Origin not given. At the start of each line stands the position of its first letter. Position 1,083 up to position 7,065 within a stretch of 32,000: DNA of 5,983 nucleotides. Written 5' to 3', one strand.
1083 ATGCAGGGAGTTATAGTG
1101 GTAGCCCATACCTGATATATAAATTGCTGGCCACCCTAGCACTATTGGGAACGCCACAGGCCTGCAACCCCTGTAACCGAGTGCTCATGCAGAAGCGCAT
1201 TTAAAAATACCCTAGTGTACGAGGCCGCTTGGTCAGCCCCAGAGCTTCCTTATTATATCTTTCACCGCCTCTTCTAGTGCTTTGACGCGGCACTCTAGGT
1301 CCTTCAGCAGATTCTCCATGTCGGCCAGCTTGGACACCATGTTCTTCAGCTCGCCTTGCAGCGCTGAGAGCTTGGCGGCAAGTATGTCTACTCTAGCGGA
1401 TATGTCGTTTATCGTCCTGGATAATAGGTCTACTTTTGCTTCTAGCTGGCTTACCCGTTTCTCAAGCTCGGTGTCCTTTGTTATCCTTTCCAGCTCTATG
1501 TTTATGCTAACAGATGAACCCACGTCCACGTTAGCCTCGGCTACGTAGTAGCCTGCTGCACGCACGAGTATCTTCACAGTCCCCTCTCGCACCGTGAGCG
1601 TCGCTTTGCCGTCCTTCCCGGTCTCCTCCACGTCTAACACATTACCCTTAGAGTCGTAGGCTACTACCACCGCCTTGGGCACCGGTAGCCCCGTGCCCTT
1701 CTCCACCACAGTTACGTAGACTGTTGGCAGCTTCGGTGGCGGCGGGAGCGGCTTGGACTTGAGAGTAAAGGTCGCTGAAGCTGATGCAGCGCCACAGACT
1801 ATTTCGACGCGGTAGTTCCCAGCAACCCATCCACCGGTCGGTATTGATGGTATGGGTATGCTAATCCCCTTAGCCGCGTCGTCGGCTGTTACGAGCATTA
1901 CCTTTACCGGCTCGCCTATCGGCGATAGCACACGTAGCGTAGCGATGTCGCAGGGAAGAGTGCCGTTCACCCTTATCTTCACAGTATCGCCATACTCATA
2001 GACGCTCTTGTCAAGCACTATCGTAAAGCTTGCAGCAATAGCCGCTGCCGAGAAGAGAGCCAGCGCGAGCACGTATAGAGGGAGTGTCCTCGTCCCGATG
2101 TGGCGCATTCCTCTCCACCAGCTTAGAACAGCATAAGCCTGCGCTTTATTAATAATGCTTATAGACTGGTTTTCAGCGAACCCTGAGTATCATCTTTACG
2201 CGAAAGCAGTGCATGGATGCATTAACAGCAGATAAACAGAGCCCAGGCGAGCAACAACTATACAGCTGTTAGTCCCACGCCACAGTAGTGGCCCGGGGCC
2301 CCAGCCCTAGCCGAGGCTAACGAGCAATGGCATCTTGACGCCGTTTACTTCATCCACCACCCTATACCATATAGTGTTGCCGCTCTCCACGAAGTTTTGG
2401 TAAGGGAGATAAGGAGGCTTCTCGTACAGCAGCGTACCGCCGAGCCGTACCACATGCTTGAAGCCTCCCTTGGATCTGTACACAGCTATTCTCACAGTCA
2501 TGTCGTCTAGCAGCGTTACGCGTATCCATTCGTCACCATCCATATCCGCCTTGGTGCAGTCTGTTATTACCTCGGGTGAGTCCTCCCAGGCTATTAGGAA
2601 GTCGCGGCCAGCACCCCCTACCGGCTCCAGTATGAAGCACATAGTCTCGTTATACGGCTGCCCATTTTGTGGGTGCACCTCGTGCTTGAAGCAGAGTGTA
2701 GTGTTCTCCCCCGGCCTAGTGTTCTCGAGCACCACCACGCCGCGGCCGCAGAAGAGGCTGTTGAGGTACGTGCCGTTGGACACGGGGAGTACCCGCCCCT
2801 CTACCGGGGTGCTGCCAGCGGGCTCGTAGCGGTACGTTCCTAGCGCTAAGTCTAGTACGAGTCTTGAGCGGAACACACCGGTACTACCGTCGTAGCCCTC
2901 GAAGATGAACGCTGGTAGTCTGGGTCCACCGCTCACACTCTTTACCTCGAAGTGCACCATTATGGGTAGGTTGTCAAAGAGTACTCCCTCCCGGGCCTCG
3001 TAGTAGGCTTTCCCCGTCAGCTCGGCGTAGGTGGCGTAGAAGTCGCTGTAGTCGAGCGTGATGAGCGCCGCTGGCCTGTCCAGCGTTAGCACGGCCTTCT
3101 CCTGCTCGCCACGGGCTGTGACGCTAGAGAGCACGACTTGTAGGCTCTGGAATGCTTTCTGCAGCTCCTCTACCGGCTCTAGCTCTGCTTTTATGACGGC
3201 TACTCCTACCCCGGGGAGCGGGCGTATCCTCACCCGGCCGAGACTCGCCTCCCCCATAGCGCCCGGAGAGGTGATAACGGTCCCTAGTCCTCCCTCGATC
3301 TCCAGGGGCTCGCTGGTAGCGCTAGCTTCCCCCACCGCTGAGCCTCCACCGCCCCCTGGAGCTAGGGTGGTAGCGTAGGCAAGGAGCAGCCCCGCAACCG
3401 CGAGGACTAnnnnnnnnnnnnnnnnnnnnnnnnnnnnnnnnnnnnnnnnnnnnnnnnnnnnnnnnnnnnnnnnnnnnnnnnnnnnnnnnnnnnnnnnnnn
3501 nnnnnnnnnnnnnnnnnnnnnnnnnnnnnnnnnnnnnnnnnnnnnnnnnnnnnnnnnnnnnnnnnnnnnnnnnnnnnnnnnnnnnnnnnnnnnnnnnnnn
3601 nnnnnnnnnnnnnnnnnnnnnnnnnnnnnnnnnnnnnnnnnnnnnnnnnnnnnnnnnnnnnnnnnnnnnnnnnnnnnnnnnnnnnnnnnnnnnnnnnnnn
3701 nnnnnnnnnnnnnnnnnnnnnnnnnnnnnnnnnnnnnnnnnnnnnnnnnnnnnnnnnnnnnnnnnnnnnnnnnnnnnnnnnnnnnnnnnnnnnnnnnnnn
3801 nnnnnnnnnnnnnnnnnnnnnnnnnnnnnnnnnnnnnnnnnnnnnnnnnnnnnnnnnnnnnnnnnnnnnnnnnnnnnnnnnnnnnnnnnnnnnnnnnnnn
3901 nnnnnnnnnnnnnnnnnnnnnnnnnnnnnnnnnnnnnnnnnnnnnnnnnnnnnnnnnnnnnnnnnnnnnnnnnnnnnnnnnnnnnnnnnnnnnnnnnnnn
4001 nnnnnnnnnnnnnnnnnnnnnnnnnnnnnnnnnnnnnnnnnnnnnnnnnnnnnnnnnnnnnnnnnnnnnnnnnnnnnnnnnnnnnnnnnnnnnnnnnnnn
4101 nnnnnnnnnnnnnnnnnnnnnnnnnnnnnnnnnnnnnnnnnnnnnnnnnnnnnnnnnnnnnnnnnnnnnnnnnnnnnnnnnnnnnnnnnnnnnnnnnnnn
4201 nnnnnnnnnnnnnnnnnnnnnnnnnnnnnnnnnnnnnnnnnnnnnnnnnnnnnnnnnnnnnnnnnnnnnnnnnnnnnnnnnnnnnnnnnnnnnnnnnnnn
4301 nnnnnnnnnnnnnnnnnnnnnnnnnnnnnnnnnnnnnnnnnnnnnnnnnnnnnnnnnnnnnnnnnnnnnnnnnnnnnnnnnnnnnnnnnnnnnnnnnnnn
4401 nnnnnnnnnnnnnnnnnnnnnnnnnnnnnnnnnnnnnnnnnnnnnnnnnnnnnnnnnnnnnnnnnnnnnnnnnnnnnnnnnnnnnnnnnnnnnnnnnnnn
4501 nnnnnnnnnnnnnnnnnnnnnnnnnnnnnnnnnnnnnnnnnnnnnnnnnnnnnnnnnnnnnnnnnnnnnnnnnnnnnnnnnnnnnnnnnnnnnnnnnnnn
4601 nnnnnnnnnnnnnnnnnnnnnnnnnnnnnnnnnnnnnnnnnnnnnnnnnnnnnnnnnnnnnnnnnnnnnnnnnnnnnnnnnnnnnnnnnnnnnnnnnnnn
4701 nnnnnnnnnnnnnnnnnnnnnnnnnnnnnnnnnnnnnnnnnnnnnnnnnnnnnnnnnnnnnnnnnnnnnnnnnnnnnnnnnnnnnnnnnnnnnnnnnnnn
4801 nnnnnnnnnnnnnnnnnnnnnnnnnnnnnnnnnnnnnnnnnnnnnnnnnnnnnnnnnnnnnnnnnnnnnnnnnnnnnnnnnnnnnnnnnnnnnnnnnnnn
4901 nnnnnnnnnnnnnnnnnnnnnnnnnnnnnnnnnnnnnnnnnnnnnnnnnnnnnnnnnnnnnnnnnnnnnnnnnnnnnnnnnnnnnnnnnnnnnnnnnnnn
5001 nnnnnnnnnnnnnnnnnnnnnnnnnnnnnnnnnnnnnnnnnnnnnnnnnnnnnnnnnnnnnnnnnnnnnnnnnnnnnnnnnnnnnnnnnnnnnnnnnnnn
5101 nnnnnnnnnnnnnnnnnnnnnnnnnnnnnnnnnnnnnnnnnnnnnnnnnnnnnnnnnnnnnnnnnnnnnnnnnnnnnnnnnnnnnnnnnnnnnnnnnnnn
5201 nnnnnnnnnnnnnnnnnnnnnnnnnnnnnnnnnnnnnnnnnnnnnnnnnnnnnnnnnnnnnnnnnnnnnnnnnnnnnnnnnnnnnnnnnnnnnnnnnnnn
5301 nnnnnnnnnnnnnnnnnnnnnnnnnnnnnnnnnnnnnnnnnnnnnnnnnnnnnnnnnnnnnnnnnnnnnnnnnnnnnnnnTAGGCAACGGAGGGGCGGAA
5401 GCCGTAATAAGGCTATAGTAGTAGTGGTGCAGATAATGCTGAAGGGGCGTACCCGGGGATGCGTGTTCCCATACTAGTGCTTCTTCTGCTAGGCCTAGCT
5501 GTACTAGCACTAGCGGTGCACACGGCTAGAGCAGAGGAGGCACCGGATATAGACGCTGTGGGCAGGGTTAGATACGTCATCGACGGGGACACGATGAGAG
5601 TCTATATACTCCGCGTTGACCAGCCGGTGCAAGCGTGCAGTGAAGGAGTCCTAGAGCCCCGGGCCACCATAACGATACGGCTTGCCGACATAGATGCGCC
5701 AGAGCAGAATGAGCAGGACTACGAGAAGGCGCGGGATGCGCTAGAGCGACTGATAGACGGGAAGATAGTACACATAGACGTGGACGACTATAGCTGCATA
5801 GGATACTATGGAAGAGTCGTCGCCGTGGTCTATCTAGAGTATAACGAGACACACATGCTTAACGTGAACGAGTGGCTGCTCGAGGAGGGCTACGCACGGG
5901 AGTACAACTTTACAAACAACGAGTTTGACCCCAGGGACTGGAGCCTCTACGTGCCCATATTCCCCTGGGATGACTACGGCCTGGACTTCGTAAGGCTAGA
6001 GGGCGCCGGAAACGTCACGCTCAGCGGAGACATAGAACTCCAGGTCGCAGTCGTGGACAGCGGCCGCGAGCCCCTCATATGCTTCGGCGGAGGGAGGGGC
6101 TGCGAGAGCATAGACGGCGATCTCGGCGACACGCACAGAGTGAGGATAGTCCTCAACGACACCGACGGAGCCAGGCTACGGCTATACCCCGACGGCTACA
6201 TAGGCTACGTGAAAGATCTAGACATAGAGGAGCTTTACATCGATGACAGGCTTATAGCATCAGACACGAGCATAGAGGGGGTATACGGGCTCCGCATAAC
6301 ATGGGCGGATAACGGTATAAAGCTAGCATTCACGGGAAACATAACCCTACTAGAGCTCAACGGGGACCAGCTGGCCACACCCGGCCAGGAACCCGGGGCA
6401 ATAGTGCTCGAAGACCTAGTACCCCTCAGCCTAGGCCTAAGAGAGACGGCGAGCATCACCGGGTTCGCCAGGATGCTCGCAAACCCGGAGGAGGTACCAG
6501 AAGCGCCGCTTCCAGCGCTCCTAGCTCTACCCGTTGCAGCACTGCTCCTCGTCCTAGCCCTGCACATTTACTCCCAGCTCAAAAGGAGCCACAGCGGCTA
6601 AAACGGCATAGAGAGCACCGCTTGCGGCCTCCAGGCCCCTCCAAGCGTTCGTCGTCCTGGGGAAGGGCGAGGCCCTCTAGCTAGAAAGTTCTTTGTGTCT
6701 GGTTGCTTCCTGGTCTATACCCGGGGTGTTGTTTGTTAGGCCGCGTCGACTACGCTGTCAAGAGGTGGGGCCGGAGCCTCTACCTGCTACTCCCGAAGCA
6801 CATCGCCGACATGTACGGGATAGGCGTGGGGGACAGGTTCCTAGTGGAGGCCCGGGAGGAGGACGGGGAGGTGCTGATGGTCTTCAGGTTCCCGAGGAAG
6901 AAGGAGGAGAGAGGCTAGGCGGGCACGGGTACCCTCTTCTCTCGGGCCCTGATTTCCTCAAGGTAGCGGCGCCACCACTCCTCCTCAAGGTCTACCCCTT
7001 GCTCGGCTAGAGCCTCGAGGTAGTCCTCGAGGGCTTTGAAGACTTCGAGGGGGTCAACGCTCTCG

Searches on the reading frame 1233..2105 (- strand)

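Call 15: search_protein_families(library=pfam, proteins=[window:1233-2105:-], max_evalue=0.01)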
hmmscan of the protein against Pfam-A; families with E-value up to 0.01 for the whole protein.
window:1233-2105:- (290 aa): 16 families
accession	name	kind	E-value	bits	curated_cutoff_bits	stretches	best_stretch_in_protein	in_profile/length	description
PF13620.12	CarboxypepD_reg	-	2.7e-08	34.5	32.3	1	128-206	1-82/82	Carboxypeptidase regulatory-like domain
PF23991.1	DUF7310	-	3.4e-05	24.7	40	0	230-284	10-63/83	Coiled-coil region of unknown function (DUF7310)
PF04102.17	SlyX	-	0.00019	22.4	30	1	214-265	1-52/67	SlyX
PF00261.25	Tropomyosin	-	0.0003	20.8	38.6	1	202-288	131-218/242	Tropomyosin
PF16331.10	TolA_bind_tri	-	0.00064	20.2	30.1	1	214-270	2-58/76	TolA binding protein trimerisation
PF13715.12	CarbopepD_reg_2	-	0.0007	20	32.2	1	132-215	4-84/88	CarboxypepD_reg-like domain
PF04513.17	Baculo_PEP_C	-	0.00075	20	38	1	212-278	52-119/140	Baculovirus polyhedron envelope protein, PEP, C terminus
PF08614.16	ATG16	-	0.0015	19.2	33.7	1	210-283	75-148/200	Autophagy protein 16 (ATG16)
PF06009.19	Laminin_II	-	0.0027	18.2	33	1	228-288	15-75/138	Laminin Domain II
PF05377.16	FlaC_arch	-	0.0035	18.1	27.8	0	212-242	3-33/55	Flagella accessory protein C (FlaC)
PF25785.1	TPR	-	0.004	17.9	27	1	213-264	4-53/110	Nucleoprotein TPR-like domain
PF10779.14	XhlA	-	0.0052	17.4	34.7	0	213-259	1-47/67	Haemolysin XhlA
PF05531.17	NPV_P10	-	0.0053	17.7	29.8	0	216-268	18-66/75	Nucleopolyhedrovirus P10 protein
PF10046.14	BLOC1_2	-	0.0083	16.9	33.4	0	232-285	39-92/96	Biogenesis of lysosome-related organelles complex-1 subunit 2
PF07889.17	DUF1664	-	0.0085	16.6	34.6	0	212-271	62-121/124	Protein of unknown function (DUF1664)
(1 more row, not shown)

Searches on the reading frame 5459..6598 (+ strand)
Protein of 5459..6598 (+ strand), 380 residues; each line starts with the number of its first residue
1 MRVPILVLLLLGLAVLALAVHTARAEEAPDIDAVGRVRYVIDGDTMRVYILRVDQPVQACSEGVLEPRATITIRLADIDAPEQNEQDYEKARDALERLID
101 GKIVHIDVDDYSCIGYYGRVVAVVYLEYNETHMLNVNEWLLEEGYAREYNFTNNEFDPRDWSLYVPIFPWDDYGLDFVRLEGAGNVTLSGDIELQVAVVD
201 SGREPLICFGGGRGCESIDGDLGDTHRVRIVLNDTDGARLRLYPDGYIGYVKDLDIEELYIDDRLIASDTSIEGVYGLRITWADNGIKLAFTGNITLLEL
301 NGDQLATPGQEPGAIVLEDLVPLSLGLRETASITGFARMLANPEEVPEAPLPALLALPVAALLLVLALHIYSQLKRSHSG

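Call 3: search_protein_families(library=pfam, proteins=[window:5459-6598:+], max_evalue=0.1)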
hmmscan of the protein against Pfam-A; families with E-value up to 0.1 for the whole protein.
window:5459-6598:+ (380 aa): 2 families
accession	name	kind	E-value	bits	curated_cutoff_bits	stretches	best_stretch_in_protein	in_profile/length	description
PF00565.23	SNase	-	8.9e-12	45.9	21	1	72-155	1-83/107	Staphylococcal nuclease homologue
PF18348.7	SH3_16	-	0.07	13.4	25.8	0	228-253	21-46/49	Bacterial dipeptidyl-peptidase Sh3 domain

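Call 4: search_protein_families(library=ncbifam, proteins=[window:5459-6598:+], max_evalue=0.1)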
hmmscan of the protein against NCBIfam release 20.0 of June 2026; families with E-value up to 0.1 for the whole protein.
window:5459-6598:+ (380 aa): 3 families
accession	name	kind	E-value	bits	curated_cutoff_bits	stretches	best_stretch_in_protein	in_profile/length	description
NF047969.1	CaNuclEcnA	equivalog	0.00017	21.6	180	1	42-150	23-124/151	calcium-activated nuclease EcnA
NF047694.1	TnucaseNucIStaph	equivalog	0.0038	16.7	250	1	68-155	65-153/175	thermonuclease NucI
NF041310.1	Prot_Kin_Rio1_Halo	equivalog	0.049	13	480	1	73-138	184-248/273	serine/threonine-protein kinase Rio1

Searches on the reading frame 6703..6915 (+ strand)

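Call 84: search_protein_families(library=pfam, proteins=[window:6703-6915:+], max_evalue=0.01)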
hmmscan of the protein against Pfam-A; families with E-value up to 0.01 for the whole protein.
window:6703-6915:+ (71 aa): 1 family
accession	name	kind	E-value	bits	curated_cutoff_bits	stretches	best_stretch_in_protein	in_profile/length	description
PF04014.23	MazE_antitoxin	-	1.2e-07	32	24.7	1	19-60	1-40/48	Antidote-toxin recognition MazE, bacterial antitoxin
